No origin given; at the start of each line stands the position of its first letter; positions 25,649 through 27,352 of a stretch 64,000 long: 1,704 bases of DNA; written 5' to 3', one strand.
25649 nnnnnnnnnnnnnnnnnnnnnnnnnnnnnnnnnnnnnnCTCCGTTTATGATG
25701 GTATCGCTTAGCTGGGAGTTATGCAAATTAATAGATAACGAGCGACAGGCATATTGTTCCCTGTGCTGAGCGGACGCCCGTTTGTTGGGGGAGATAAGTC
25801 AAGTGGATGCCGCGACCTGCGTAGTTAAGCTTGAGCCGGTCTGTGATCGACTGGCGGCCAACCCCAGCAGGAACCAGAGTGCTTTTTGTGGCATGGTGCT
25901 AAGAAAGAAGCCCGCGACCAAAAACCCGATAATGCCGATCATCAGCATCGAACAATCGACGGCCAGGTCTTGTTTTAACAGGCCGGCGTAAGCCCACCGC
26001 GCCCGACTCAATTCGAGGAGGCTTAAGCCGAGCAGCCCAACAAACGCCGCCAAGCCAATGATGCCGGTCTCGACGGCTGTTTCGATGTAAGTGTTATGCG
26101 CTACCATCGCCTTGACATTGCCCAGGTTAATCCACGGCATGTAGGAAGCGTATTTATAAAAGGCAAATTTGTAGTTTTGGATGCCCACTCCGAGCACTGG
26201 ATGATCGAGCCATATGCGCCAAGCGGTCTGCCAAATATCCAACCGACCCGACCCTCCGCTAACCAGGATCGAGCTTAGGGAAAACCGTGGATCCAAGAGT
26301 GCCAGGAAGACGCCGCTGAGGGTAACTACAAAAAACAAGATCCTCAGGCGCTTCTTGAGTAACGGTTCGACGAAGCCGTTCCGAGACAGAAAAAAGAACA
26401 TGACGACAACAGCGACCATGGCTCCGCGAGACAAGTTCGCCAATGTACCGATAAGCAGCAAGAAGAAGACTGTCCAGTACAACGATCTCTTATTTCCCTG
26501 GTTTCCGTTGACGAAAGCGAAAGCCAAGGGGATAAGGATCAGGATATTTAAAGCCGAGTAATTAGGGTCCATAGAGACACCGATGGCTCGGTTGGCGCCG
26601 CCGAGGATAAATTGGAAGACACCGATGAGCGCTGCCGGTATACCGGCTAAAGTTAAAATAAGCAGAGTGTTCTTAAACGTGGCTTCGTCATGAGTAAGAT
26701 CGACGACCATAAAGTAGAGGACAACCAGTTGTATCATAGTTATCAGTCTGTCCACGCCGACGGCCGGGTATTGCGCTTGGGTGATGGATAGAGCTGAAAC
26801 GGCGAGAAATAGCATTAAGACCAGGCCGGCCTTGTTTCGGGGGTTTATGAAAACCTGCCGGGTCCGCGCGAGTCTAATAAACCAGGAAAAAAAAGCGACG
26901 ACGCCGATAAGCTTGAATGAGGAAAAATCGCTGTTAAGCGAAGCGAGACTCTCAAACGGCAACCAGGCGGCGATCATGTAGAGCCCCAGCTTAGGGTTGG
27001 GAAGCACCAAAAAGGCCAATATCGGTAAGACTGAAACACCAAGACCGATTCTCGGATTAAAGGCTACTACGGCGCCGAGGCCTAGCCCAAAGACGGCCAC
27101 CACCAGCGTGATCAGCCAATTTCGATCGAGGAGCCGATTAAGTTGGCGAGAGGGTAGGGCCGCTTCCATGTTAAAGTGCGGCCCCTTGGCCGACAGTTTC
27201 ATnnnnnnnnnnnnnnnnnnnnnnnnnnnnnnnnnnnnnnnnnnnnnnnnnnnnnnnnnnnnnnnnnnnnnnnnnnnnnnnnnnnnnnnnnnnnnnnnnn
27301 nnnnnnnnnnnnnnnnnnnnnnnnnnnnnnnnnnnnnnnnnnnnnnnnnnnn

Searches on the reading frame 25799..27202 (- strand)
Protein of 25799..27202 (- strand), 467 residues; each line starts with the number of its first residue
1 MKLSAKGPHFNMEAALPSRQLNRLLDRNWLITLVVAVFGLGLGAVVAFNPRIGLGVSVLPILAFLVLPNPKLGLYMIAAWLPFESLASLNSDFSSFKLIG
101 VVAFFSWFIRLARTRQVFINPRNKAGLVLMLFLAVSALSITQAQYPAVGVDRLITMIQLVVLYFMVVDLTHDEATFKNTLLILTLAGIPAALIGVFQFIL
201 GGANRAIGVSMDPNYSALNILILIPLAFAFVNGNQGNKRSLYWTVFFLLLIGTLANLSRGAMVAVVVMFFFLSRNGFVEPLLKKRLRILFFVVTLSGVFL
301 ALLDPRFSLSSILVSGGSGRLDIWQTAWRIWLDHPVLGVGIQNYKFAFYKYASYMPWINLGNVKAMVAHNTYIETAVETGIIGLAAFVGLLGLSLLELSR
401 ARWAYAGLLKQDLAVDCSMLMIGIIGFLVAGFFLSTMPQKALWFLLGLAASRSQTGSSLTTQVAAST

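Call 8: search_protein_families(library=pfam, proteins=[window:25799-27202:-], max_evalue=0.001)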
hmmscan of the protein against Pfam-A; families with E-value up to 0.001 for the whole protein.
window:25799-27202:- (467 aa): 1 family
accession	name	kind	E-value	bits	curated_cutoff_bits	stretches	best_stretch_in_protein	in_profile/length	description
PF04932.20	Wzy_C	-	3.3e-20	72.8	31.7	1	245-388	2-149/149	O-Antigen ligase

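Call 27: search_protein_families(library=ncbifam, proteins=[window:25799-27202:-], max_evalue=0.01)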
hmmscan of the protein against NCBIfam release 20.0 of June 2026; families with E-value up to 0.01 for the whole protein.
window:25799-27202:- (467 aa): 2 families
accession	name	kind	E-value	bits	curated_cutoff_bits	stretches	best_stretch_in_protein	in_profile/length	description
TIGR03097.1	PEP_O_lig_1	hypoth_equivalog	4.2e-23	81.9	188.1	1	56-436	6-387/408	putative O-glycosylation ligase, exosortase A system-associated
TIGR00947.1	2A73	equivalog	2.6e-07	30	366.4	1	124-433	67-399/425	IctB family putative bicarbonate transporter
